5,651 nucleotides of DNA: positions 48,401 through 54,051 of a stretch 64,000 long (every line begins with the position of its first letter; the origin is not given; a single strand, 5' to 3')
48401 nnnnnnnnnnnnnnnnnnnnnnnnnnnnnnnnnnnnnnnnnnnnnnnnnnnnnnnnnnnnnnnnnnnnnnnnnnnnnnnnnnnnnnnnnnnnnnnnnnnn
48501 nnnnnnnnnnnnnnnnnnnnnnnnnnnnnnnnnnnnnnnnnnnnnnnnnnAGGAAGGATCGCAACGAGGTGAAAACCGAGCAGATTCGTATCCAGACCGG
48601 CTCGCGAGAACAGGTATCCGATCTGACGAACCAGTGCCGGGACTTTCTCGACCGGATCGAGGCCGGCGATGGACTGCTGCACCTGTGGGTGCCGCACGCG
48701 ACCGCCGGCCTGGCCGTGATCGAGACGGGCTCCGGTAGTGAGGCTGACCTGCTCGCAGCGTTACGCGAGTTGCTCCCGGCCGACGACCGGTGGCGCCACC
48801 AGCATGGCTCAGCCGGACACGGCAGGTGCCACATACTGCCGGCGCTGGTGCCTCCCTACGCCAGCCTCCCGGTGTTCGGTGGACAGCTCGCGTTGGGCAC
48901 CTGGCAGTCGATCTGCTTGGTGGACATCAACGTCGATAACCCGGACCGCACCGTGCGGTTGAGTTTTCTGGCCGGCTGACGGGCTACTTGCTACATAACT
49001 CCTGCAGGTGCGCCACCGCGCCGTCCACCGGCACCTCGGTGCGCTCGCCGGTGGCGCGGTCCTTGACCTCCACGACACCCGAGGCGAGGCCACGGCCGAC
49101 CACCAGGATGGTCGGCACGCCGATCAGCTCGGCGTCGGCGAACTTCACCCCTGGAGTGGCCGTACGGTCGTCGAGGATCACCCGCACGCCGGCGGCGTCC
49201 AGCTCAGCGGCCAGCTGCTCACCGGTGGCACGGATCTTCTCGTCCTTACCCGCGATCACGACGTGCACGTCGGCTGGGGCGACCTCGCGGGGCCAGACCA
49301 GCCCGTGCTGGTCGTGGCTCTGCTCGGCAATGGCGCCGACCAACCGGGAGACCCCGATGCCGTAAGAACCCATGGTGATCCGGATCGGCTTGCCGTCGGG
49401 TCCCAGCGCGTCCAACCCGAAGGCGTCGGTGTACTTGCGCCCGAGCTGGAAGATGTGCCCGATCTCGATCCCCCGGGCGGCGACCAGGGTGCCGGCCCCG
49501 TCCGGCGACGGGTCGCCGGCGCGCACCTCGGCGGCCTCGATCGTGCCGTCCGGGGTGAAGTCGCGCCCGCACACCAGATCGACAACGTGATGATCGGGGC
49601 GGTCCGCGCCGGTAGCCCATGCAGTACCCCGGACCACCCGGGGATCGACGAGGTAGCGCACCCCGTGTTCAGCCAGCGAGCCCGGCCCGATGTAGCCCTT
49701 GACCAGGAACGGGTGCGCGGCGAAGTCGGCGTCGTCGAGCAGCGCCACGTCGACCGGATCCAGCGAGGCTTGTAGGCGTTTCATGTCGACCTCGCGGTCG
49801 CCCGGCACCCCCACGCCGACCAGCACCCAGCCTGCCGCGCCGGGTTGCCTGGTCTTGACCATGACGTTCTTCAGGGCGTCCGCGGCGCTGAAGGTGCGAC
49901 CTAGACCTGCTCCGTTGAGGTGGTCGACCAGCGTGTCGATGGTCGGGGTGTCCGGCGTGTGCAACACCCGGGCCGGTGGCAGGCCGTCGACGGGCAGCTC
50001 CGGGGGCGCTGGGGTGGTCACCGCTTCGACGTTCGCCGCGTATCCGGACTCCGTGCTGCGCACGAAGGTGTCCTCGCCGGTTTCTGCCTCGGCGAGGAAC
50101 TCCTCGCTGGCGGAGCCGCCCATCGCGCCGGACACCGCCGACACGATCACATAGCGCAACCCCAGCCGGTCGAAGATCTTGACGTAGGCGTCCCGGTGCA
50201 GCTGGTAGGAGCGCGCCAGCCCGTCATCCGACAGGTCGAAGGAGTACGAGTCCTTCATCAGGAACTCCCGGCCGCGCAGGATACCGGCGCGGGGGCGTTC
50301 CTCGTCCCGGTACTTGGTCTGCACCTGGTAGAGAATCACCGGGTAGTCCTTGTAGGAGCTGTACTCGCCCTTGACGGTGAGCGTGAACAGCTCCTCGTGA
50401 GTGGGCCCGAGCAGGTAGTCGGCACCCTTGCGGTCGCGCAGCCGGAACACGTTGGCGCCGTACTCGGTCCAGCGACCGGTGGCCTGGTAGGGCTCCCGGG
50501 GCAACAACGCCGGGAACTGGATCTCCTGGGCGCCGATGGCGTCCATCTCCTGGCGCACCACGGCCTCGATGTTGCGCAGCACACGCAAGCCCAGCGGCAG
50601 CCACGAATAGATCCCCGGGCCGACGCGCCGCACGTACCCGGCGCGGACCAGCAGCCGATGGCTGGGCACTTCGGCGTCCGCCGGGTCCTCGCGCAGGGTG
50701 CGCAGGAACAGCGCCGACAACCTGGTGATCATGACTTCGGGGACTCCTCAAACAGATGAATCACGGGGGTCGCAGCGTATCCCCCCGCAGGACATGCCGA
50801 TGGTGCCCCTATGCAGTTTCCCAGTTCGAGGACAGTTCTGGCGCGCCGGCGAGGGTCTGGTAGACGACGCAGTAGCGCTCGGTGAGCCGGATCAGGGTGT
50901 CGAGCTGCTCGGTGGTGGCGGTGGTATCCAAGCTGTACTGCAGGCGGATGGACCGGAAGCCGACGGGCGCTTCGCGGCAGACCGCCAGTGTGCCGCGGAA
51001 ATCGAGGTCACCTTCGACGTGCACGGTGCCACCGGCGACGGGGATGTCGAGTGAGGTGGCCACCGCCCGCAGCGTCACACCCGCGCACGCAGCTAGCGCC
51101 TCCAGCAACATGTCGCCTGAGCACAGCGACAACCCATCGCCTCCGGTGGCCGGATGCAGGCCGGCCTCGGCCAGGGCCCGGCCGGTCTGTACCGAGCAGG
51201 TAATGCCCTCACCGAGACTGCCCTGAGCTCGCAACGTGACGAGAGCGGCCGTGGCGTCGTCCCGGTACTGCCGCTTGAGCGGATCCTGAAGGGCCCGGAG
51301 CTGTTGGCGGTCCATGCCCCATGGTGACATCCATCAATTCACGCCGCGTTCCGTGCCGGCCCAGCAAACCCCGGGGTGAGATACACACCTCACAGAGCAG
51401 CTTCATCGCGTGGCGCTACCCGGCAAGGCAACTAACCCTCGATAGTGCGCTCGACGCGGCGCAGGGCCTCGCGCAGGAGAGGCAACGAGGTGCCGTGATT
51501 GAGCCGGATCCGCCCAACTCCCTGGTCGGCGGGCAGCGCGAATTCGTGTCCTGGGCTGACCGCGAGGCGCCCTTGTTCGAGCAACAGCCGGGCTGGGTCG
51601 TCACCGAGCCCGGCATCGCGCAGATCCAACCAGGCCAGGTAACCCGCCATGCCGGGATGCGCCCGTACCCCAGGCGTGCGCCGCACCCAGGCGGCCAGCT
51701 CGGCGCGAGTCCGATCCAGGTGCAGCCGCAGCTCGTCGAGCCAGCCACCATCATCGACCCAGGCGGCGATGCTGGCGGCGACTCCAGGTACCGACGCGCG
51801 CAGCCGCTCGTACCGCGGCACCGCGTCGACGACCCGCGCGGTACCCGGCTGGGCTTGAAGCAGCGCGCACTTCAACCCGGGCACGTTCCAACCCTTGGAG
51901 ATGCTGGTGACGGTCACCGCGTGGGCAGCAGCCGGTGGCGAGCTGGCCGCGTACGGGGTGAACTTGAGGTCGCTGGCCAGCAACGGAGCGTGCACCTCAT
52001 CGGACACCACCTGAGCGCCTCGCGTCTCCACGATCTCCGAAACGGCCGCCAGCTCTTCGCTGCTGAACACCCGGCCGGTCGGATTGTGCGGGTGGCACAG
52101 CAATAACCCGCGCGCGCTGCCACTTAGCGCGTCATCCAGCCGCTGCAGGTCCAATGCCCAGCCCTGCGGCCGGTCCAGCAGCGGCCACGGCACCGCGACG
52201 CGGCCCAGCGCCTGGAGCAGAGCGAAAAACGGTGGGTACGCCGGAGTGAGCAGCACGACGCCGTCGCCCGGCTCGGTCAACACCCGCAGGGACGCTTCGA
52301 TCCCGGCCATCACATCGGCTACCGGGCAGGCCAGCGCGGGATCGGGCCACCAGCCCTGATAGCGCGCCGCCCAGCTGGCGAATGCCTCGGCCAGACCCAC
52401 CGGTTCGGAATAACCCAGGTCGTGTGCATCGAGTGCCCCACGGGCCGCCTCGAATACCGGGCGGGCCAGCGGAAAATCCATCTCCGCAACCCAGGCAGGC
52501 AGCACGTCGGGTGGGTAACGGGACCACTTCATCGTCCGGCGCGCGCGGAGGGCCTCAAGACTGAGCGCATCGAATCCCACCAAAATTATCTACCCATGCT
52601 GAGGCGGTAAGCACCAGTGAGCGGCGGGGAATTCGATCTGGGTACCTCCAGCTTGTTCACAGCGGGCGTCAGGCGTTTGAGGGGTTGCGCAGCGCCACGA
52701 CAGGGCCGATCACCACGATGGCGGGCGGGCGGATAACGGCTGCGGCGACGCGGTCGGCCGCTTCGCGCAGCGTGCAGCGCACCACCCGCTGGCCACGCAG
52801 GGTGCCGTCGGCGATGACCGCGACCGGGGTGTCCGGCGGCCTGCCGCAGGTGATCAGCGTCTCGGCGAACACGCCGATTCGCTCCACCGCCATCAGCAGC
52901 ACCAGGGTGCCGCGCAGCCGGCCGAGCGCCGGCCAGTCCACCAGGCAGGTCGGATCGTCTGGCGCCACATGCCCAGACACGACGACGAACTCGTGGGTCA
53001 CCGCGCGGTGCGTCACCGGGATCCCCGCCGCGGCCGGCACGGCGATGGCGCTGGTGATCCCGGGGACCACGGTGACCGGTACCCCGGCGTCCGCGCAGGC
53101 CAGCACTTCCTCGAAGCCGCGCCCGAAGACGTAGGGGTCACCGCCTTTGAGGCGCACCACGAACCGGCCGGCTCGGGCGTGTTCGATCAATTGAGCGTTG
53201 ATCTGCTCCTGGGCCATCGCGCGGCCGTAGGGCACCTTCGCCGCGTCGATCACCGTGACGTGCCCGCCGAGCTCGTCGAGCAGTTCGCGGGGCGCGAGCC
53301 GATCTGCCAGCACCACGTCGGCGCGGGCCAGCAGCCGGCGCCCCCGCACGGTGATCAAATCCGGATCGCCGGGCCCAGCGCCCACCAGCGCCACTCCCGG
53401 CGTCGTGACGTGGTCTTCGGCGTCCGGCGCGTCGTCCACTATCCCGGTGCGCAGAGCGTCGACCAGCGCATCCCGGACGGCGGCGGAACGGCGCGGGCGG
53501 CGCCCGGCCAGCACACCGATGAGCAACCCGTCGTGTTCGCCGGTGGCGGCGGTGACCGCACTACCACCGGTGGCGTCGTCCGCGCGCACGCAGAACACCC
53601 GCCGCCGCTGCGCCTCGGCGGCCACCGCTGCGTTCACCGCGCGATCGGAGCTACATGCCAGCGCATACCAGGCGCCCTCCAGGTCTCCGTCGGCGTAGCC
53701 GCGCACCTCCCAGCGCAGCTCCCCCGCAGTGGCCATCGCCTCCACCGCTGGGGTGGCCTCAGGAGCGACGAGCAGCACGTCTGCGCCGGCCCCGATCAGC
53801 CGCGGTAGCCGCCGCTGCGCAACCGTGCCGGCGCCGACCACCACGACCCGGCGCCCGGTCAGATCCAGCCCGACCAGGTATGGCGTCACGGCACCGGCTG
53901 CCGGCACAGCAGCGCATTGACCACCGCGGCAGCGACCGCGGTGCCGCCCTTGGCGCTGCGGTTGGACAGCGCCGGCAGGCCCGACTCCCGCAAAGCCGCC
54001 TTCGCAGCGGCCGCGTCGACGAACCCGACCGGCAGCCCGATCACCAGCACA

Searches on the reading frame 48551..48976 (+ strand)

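Call 16: search_protein_families(library=pfam, proteins=[window:48551-48976:+], max_evalue=0.00001)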
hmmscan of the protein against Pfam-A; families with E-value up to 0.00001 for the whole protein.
window:48551-48976:+ (142 aa): 1 family
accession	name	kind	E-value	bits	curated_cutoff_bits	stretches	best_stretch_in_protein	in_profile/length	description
PF01894.22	UPF0047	-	1.1e-24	87.2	27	1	24-137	1-115/117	Uncharacterised protein family UPF0047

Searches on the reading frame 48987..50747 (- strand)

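Call 16: search_protein_families(library=pfam, proteins=[window:48987-50747:-], max_evalue=0.00001)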
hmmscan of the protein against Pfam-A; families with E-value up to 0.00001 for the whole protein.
window:48987-50747:- (587 aa): 3 families
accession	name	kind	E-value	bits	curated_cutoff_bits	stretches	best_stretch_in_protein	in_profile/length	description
PF00587.30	tRNA-synt_2b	-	3e-21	76.7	29.3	1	101-476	1-178/179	tRNA synthetase class II core domain (G, H, P, S and T)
PF03129.25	HGTP_anticodon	-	1.8e-19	70.1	21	1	494-583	2-93/94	Anticodon binding domain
PF04073.20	tRNA_edit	-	2.7e-13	50.5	25.5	1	265-389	2-114/123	Aminoacyl-tRNA editing domain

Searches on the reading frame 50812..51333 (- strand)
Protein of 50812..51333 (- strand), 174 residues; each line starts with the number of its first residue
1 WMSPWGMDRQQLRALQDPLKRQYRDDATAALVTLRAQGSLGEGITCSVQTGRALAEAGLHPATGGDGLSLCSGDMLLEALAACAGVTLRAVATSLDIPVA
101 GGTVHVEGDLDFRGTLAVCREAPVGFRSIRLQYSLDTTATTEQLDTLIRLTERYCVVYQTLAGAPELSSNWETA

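Call 16: search_protein_families(library=pfam, proteins=[window:50812-51333:-], max_evalue=0.00001)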
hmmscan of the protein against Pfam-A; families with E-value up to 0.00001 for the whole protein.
window:50812-51333:- (174 aa): 1 family
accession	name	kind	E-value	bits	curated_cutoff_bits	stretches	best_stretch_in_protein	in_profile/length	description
PF02566.24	OsmC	-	6.2e-18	65.5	27.5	1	66-167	2-97/100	OsmC-like protein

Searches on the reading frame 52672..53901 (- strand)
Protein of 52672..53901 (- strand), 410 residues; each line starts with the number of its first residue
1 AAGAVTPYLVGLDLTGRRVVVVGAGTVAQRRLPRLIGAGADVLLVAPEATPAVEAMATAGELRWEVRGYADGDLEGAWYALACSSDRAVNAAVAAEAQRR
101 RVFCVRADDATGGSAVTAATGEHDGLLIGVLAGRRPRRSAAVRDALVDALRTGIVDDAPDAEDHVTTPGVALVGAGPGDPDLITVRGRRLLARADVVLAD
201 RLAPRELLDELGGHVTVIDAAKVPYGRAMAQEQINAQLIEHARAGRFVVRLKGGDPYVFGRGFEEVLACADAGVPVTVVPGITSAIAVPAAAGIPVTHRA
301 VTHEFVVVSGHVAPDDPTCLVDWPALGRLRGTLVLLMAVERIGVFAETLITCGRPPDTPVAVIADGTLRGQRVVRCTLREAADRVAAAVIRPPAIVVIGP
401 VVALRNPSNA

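Call 75: search_protein_families(library=ncbifam, proteins=[window:52672-53901:-], max_evalue=0.001)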
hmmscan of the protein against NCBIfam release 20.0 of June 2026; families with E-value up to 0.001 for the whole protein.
window:52672-53901:- (410 aa): 27 families (the best 25 are shown)
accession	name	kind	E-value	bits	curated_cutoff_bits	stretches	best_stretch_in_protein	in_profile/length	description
NF007922.1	PRK10637.1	equivalog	6.6e-89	298.9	400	2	166-402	215-449/450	siroheme synthase CysG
TIGR01469.1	cobA_cysG_Cterm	equivalog_domain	2.4e-79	266.4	185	1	170-405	3-237/238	uroporphyrinogen-III C-methyltransferase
NF004790.0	PRK06136.1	subfamily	5.3e-78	262.1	198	1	169-407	5-242/250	uroporphyrinogen-III C-methyltransferase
NF005524.0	PRK07168.1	equivalog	1.4e-47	162.4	603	1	170-406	5-239/474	uroporphyrin-III C-methyltransferase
TIGR01465.1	cobM_cbiF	equivalog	6.9e-41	140.2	259.65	1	170-404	1-229/247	precorrin-4 C(11)-methyltransferase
NF012017.0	PRK15473.1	equivalog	2e-29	102.7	408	1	169-401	9-235/257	cobalt-precorrin-4 methyltransferase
NF005222.0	PRK06718.1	equivalog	1.9e-17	63.5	204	1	12-130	7-124/203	NAD(P)-binding protein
TIGR01470.1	cysG_Nterm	subfamily_domain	3.9e-16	59.3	62.3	1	12-115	5-108/205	siroheme synthase, N-terminal domain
TIGR01467.1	cobI_cbiL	equivalog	1.3e-12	47.7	163.25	1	172-299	5-144/230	precorrin-2 C(20)-methyltransferase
NF004423.0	PRK05765.1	equivalog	6.1e-11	42.3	332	1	171-386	6-213/247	precorrin-3B C(17)-methyltransferase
NF004647.0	PRK05990.1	equivalog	9.8e-11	41.5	271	2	232-313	88-166/245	precorrin-2 C(20)-methyltransferase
TIGR01466.1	cobJ_cbiH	equivalog_domain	1.6e-10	41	246.35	1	171-301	2-127/239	precorrin-3B C(17)-methyltransferase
NF004457.0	PRK05787.1-5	equivalog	1.5e-08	34.2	302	1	162-298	22-149/252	cobalt-precorrin-7 (C(5))-methyltransferase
NF004062.0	PRK05576.1-5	equivalog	2.6e-08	33.5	194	1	171-298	4-135/219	cobalt-factor II C(20)-methyltransferase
NF004061.0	PRK05576.1-4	equivalog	4.6e-08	32.9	265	1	173-300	8-145/237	cobalt-factor II C(20)-methyltransferase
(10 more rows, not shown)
